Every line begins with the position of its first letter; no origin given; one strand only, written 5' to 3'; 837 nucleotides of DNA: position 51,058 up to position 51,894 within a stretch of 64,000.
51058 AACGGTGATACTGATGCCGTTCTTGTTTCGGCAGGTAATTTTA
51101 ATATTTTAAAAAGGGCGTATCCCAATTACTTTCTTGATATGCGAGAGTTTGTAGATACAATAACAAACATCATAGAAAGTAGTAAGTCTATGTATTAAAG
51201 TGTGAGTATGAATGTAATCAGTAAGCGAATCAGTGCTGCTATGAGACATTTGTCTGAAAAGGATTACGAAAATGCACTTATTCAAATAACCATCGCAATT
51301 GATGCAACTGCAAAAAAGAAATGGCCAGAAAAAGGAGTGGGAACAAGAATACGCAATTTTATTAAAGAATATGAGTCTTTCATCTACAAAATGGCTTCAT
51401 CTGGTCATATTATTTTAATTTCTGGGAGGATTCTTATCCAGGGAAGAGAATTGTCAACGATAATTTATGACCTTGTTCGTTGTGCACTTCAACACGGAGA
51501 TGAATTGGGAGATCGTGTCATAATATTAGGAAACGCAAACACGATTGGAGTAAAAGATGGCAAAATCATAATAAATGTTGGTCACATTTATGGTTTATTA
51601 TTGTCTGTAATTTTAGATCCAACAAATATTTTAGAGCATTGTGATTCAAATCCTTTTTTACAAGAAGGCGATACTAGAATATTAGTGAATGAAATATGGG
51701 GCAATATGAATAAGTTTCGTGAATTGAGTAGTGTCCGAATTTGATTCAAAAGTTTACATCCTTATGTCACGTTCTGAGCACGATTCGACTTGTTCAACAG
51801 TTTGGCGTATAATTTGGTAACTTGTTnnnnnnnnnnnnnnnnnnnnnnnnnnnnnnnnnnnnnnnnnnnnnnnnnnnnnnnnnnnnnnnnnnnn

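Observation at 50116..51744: Stand-alone RelA/SpoT-fold synthetase coupled to a HEPN-like partner: candidate undescribed toxin/abortive-infection pair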

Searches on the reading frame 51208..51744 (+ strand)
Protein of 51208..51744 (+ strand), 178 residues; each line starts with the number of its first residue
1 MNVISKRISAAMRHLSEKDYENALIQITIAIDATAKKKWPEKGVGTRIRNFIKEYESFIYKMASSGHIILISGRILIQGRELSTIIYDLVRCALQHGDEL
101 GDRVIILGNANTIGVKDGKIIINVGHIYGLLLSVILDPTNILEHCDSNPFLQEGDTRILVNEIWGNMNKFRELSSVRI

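Call 3: search_protein_families(library=pfam, proteins=[window:51208-51744:+], max_evalue=0.1)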
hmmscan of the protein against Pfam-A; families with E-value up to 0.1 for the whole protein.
window:51208-51744:+ (178 aa): 1 family
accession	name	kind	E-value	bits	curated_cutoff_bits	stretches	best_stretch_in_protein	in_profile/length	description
PF09677.15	TrbI_Ftype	-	0.0015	19.3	27.4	1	31-76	42-87/106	Type-F conjugative transfer system protein (TrbI_Ftype)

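Call 4: search_protein_families(library=padloc, proteins=[window:51208-51744:+], max_evalue=0.1)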
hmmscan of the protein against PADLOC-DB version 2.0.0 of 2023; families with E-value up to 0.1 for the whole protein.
window:51208-51744:+ (178 aa): 0 families

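Call 5: search_protein_families(library=ncbifam, proteins=[window:51208-51744:+], max_evalue=0.1)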
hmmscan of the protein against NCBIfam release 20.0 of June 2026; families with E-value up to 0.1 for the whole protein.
window:51208-51744:+ (178 aa): 1 family
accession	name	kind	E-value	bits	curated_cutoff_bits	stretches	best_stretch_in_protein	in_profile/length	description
NF040556.1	CAS_Csx28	equivalog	0.091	12.8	50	0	13-99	57-137/172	type VI-B CRISPR accessory protein Csx28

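Call 6: find_homologous_proteins(query=window:51208-51744:+, max_evalue=0.001)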
Query window:51208-51744:+ (178 aa): 14 proteins with E <= 0.001 among 47 candidates.
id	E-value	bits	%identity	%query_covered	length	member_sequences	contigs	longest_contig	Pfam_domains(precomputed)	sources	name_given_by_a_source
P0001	4.5e-111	386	100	100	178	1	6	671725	PF27329.1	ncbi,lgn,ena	-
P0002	1.8e-60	221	58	97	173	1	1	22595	PF27329.1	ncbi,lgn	-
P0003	4.6e-57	210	58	96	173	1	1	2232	PF27329.1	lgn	-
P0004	5.4e-52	194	56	96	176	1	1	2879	PF27329.1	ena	-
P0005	6.8e-52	193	53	96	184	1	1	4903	PF27329.1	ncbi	-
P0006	8.8e-52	193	53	98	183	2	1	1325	PF27329.1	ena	-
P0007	2.8e-50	188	51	98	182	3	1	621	PF27329.1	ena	-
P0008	9.1e-50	187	51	96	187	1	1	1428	PF27329.1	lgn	-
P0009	1.5e-49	186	60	83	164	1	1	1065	PF27329.1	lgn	-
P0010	2.9e-48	182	52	97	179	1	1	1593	PF27329.1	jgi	jgi:hypothetical protein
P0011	9.9e-44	167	46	99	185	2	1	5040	PF27329.1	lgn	-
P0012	1.9e-42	163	50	95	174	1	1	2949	PF27329.1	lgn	-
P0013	1.8e-40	156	45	99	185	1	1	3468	PF27329.1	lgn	-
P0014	1.4e-19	88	34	96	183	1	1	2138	PF27329.1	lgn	-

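Call 15: find_encoding_contigs(protein=P0001, flank=10000, max_places=6)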
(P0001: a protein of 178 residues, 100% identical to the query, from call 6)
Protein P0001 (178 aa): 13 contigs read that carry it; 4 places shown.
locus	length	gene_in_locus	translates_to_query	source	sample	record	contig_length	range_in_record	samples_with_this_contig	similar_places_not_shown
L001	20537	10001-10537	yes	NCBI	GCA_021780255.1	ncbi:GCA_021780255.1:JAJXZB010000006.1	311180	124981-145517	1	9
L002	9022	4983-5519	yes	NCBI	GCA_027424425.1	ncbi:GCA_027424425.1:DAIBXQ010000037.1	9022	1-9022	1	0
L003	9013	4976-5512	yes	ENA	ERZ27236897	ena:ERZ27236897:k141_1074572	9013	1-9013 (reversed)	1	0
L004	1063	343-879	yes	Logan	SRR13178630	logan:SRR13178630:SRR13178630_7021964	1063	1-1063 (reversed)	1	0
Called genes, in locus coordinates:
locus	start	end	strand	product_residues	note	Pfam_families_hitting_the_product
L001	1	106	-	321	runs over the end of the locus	PF02618:YceG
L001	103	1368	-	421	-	PF02885:Glycos_trans_3N, PF00591:Glycos_transf_3, PF07831:PYNP_C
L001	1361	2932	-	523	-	PF03023:MurJ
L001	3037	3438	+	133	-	PF02381:MraZ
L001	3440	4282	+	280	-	PF01795:Methyltransf_5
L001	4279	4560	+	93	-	-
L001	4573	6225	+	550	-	PF03717:PBP_dimer, PF00905:Transpeptidase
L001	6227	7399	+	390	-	PF08245:Mur_ligase_M, PF02875:Mur_ligase_C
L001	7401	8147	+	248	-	PF02578:Cu-oxidase_4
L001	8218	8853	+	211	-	-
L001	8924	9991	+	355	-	PF04607:RelA_SpoT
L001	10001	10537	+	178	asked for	PF27329:Rv1289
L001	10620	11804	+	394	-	PF13651:EcoRI_methylase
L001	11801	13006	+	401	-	PF03235:GmrSD_N, PF01844:HNH (weak)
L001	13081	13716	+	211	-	-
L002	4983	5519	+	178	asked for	PF27329:Rv1289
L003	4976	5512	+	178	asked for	PF27329:Rv1289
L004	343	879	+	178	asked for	PF27329:Rv1289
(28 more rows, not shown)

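Call 16: find_encoding_contigs(protein=P0002, flank=8000, max_places=3)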
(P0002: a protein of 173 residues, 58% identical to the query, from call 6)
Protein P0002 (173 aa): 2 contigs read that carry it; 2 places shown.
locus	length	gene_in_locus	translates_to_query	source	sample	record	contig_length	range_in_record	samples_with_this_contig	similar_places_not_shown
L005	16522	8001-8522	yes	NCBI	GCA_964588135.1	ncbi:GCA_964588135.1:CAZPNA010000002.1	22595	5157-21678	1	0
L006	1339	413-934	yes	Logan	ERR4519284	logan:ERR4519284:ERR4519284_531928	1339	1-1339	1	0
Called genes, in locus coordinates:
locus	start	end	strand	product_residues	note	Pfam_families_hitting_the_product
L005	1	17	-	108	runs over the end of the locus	-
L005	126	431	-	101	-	-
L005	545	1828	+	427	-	PF01368:DHH, PF02272:DHHA1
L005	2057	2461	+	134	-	PF00312:Ribosomal_S15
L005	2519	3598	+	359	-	PF01207:Dus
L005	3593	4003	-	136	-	PF01850:PIN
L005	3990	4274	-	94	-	-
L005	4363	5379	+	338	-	-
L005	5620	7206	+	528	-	PF01555:N6_N4_Mtase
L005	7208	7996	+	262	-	PF09520:HinfI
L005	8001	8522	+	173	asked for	PF27329:Rv1289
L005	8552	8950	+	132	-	-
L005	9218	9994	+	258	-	PF18761:Heliorhodopsin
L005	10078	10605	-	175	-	-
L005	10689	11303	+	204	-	PF06736:TMEM175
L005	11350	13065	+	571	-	PF09972:DUF2207, PF20990:DUF2207_C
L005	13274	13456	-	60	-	-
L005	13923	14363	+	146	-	-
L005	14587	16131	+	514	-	PF01943:Polysacc_synt, PF13440:Polysacc_synt_3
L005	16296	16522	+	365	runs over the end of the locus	PF13439:Glyco_transf_4, PF13579:Glyco_trans_4_4 (weak), PF20706:GT4-conflict, PF00534:Glycos_transf_1, PF13692:Glyco_trans_1_4, PF13524:Glyco_trans_1_2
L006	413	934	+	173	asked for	PF27329:Rv1289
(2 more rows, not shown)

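Call 17: find_encoding_contigs(protein=P0005, flank=8000, max_places=3)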
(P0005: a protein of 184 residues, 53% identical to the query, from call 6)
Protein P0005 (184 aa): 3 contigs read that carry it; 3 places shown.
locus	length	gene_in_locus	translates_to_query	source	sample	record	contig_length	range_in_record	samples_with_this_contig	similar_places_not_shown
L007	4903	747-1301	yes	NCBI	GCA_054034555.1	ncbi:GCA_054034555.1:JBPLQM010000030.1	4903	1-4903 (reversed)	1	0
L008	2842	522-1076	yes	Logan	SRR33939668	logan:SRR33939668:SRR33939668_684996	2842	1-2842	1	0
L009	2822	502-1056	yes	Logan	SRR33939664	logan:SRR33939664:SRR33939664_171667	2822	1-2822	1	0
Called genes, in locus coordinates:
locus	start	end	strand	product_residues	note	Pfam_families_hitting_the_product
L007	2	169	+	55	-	?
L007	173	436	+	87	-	PF28474:DUF8412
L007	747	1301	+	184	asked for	PF27329:Rv1289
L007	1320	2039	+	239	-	PF22945:LEM-3_GIY-YIG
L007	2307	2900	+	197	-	-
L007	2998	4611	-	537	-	PF13196:DUF4012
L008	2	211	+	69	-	?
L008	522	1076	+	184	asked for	PF27329:Rv1289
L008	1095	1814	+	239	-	PF22945:LEM-3_GIY-YIG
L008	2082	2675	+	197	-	-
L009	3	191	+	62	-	?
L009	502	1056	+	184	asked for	PF27329:Rv1289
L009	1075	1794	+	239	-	PF22945:LEM-3_GIY-YIG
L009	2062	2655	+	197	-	-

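Call 18: find_encoding_contigs(protein=P0011, flank=8000, max_places=3)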
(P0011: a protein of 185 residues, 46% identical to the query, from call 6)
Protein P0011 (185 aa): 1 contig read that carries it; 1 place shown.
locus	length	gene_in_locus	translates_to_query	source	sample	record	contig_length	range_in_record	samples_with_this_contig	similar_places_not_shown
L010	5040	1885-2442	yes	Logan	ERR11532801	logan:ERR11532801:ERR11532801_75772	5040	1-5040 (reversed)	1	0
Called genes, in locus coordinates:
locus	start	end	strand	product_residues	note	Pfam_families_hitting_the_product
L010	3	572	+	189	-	?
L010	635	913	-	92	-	PF01337:Barstar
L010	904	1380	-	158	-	PF00545:Ribonuclease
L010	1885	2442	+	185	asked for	PF27329:Rv1289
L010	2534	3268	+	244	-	PF04555:XhoI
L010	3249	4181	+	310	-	PF01170:UPF0020 (faint), PF08241:Methyltransf_11 (faint), PF13649:Methyltransf_25 (faint), PF01555:N6_N4_Mtase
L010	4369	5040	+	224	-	?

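Call 19: find_encoding_contigs(protein=P0014, flank=8000, max_places=3)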
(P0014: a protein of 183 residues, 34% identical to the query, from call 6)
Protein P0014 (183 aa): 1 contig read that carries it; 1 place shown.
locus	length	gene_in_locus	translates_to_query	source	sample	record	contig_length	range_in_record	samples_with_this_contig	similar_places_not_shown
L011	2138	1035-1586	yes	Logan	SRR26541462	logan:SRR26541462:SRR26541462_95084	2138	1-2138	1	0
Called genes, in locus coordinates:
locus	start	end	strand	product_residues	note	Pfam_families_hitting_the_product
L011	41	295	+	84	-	-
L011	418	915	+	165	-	PF01243:PNPOx_N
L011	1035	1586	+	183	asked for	PF27329:Rv1289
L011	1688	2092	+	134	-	-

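Call 21: find_homologous_proteins(query=A1, max_evalue=0.001)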
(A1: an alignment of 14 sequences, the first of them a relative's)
Query A1 (14 sequences) (178 aa, profile of the alignment): 49 proteins with E <= 0.001 among 2097 candidates.
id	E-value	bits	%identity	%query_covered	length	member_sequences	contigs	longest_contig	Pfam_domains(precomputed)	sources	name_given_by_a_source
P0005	1.7e-81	290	53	96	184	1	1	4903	PF27329.1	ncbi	-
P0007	1.3e-80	287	51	98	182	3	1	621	PF27329.1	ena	-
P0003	1.8e-80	287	58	96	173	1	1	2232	PF27329.1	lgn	-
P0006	5.6e-80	285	53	98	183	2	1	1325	PF27329.1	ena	-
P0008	8.7e-80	285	51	96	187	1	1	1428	PF27329.1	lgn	-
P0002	2.3e-79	283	58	97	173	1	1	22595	PF27329.1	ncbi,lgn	-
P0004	1.2e-77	278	56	96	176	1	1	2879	PF27329.1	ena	-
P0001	2.9e-77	276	100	100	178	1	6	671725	PF27329.1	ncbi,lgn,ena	-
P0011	3.2e-76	273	46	99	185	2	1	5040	PF27329.1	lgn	-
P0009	1.4e-75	271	60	83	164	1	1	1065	PF27329.1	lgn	-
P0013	1.8e-74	267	45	99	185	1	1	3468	PF27329.1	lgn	-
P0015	9.5e-74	265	47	99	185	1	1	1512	PF27329.1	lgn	-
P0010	1.3e-73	265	52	97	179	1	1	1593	PF27329.1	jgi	jgi:hypothetical protein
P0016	3.0e-73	263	47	99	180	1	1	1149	PF27329.1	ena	-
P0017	4.0e-73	263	46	97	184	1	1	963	PF27329.1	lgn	-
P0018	5.1e-72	259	45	99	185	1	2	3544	PF27329.1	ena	-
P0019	1.6e-70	254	46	99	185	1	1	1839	PF27329.1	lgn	-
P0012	6.3e-70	252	50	95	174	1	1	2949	PF27329.1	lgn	-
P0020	2.2e-68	247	44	94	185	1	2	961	PF27329.1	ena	-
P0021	3.0e-67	244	46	90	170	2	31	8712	PF27329.1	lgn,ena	-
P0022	9.6e-65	236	45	90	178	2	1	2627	PF27329.1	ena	-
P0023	1.8e-63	231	46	86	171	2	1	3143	PF27329.1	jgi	jgi:hypothetical protein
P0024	6.0e-59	217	47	90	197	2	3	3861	PF27329.1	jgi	-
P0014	2.1e-57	212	34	96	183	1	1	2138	PF27329.1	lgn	-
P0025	2.0e-56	208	45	96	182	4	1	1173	PF27329.1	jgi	jgi:hypothetical protein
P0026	2.3e-53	198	34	93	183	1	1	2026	PF27329.1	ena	-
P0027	1.7e-50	189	43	100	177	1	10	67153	PF27329.1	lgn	-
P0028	5.5e-49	184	36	97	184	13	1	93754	PF27329.1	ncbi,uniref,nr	ncbi:hypothetical protein EAG18_10910 [Pseudoalteromonas sp. J010]|uniref:hypothetical protein n=1 T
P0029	9.4e-48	180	36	98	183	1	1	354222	PF27329.1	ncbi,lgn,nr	ncbi:MAG: hypothetical protein GYB18_02010 [Oceanospirillales bacterium]|nr:hypothetical protein [Oc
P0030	2.5e-47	179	36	94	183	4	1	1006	PF27329.1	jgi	-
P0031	3.0e-47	179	36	98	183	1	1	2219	PF27329.1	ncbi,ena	-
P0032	3.1e-47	179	35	97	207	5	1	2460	PF27329.1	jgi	jgi:hypothetical protein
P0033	8.0e-47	177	36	98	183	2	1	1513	PF27329.1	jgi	jgi:hypothetical protein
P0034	1.1e-46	177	33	96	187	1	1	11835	PF27329.1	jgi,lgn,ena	-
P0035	1.0e-45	174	33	96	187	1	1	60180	PF27329.1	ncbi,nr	ncbi:MAG: hypothetical protein L3K24_06335 [Gammaproteobacteria bacterium]|nr:hypothetical protein [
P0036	3.1e-45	172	35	96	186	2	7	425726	PF27329.1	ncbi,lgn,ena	-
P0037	3.5e-45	172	33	98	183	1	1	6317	PF27329.1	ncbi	ncbi:hypothetical protein CTB58_003869 [Vibrio mimicus]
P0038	3.6e-45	172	35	96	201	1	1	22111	PF27329.1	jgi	jgi:hypothetical protein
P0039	7.3e-45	171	32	94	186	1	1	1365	PF27329.1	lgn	-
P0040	7.8e-44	167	34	98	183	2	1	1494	PF27329.1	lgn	-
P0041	5.2e-43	165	36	98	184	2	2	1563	PF27329.1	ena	-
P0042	4.0e-42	162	32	96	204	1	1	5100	PF27329.1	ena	-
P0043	5.3e-42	161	34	95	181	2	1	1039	PF27329.1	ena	-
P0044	1.1e-41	160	52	57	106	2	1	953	PF27329.1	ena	-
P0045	3.7e-28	116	25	96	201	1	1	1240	PF27329.1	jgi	jgi:hypothetical protein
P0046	7.0e-14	70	28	96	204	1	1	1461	PF27329.1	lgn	-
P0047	1.1e-10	59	24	97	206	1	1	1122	PF27329.1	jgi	jgi:hypothetical protein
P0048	2.2e-8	52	24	81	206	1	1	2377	PF27329.1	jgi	jgi:hypothetical protein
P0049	1.4e-7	49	25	98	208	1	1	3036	PF27329.1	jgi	jgi:hypothetical protein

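Call 31: search_solved_structures(query=A2, max_evalue=10, show_alignments=2)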
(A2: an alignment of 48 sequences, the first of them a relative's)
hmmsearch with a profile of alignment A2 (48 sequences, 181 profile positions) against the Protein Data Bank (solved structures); distinct sequences matched with E-value up to 10: 4.
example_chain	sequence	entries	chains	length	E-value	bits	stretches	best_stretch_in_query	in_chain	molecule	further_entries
7d34_A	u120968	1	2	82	0.45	13.3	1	96-149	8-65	ATP-dependent Clp protease adapter protein CLPS1, chloroplastic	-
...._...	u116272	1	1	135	0.54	13.1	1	45-127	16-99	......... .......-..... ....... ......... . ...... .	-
7uni_A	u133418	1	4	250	3.6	10.4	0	3-27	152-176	SP2-ZnPPaM designed chlorophyll dimer protein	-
7unh_A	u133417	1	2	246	3.7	10.4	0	3-27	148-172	SP2 designed chlorophyll dimer protein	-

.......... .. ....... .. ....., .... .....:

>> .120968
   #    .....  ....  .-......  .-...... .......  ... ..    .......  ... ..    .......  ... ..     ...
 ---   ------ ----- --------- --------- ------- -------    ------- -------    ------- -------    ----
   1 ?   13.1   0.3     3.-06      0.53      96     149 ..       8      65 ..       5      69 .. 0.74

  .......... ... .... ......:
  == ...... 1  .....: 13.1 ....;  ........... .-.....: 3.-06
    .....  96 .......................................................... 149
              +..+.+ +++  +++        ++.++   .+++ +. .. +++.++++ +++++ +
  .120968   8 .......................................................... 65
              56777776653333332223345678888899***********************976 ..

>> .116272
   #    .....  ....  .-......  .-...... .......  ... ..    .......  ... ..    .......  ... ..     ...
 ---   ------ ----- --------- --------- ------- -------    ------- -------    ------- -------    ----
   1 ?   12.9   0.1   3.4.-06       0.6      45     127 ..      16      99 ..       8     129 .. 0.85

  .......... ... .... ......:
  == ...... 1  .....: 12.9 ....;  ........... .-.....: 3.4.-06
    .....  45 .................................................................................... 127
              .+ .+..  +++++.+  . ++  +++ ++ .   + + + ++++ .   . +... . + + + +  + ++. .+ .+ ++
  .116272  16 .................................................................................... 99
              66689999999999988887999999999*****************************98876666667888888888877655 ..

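Call 32: predict_structure(alignment_id=A2)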
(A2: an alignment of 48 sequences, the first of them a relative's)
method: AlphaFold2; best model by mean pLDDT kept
length: 178 residues; sequences in the alignment: 48
mean_pLDDT: 91.1   pTM: 0.89
mean pLDDT of the five models: 91.1, 90.0, 89.3, 89.1, 88.6
residues with pLDDT >= 90: 131; 70-90: 43; 50-70: 4; < 50: 0
segments of 3 or more residues with pLDDT < 50: none
pLDDT, mean of each block of 10 residues (from residue 1): 91 95 95 97 96 95 88 88 89 75 87 91 96 98 94 88 95 80
secondary structure, 60 per line:
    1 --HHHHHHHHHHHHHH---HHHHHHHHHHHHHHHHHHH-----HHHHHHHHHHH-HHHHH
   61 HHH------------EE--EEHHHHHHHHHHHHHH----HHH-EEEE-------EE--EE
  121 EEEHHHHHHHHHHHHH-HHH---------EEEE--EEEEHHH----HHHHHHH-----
elements in order: H3-16 H20-38 H44-54 H56-63 H82-95 E104-107 E119-123 H124-136 E150-153 E156-159 H167-173

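Call 36: fold_search(model_id=the predicted structure, library=pdb)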
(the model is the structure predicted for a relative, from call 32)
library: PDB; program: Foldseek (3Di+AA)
matches with E <= 10: 17; with E <= 0.001: 0
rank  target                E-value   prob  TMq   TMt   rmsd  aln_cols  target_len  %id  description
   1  4nqf_A                4.2e+00  0.14  0.32  0.38   8.2       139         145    7  Crystal structure of HEPN domain protein (released 2014-03-26)
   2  5xtq_D                4.2e+00  0.02  0.19  0.15  15.0       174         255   11  Crystal structure of baculoviral sulfhydryl oxidase P33 (H227D mutant) (released 2017-09-13)
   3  4q7l_C                4.9e+00  0.03  0.15  0.13  10.8       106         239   10  Structure of NBD288 of TM287/288 (released 2015-05-20)
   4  7ugv                  5.2e+00  0.01  0.15  0.09  18.1       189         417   10  Asp-bound GltPh RSMR mutant in IFS-A2 state (released 2023-03-29)
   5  4n06_B                6.7e+00  0.01  0.14  0.09  12.5       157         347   10  Crystal structure of Cas1 from Archaeoglobus fulgidus and its nucleolytic activity (released 2014-01-15)
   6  7mij_A                7.1e+00  0.01  0.14  0.06  19.1       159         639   13  Mouse TRPV3 in MSP2N2 nanodiscs, closed state at 4 degrees Celsius (released 2021-07-21)
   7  5ten_H                7.9e+00  0.01  0.12  0.09  12.4        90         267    9  Structure of 4-Hydroxy-tetrahydrodipicolinate Reductase from Vibrio vulnificus with 2,5 Furan Dicarboxylic and NADH wi (released 2017-10-18)
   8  8y7f_B                8.4e+00  0.04  0.24  0.13  10.3       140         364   13  Crystal structure of CARF domain-truncated Csx1-Crn2 from Marinitoga sp. (released 2024-07-17)
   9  5un1_B                8.4e+00  0.01  0.13  0.07  20.8       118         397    9  Crystal structure of GluN1/GluN2B delta-ATD NMDA receptor (released 2018-02-07)
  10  5ow5_B                9.3e+00  0.16  0.20  0.45   5.5        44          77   18  p60p80-CAMSAP complex (released 2018-07-11)
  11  3zc0_D                9.3e+00  0.05  0.21  0.21  11.1        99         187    9  Structure of AfC3PO - duplex RNA complex (released 2013-01-23)
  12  8hae_A                9.3e+00  0.03  0.19  0.06  10.7        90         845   12  Cryo-EM structure of HACE1 dimer (released 2023-06-28)
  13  3nh6                  9.3e+00  0.02  0.16  0.12  11.5       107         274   14  Nucleotide Binding Domain of human ABCB6 (apo structure) (released 2010-08-25)
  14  9bj7_N                9.8e+00  0.06  0.30  0.33   9.0       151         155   14  Crystal structure of the N-terminal truncated AbiV (residues 24-201) (released 2025-08-13)
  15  3lku_E                9.8e+00  0.06  0.21  0.14   7.4        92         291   15  Crystal structure of S. cerevisiae Get4 in complex with an N-terminal fragment of Get5 (released 2010-06-23)
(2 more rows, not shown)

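Call 37: find_encoding_contigs(protein=P0027, flank=6000, max_places=2)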
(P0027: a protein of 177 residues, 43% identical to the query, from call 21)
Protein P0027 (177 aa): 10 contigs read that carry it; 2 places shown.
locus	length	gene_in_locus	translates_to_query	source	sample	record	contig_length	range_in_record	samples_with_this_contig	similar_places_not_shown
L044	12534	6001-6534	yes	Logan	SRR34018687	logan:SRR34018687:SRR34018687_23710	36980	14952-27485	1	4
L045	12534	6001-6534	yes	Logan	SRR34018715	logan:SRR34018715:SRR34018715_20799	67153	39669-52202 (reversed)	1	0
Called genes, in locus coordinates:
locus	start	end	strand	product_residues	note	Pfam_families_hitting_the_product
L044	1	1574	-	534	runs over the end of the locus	-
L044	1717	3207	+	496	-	PF01564:Spermine_synth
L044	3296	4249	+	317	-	-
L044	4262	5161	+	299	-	PF00389:2-Hacid_dh, PF02826:2-Hacid_dh_C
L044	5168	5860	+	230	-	PF13489:Methyltransf_23, PF13847:Methyltransf_31, PF08241:Methyltransf_11, PF08242:Methyltransf_12, PF13649:Methyltransf_25, PF01739:CheR (weak)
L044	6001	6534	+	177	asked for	PF27329:Rv1289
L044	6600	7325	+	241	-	PF01209:Ubie_methyltran, PF03291:mRNA_G-N7_MeTrfase (weak), PF01728:FtsJ (weak), PF13489:Methyltransf_23, PF13847:Methyltransf_31, PF08241:Methyltransf_11, PF08242:Methyltransf_12, PF13649:Methyltransf_25, +3 more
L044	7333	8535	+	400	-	PF04773:FecR (weak)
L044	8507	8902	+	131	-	PF08818:DUF1801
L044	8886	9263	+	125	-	-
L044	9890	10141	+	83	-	PF01541:GIY-YIG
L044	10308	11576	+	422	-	-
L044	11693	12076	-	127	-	PF00072:Response_reg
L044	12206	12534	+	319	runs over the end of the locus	PF01795:Methyltransf_5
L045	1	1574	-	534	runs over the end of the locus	-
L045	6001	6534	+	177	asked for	PF27329:Rv1289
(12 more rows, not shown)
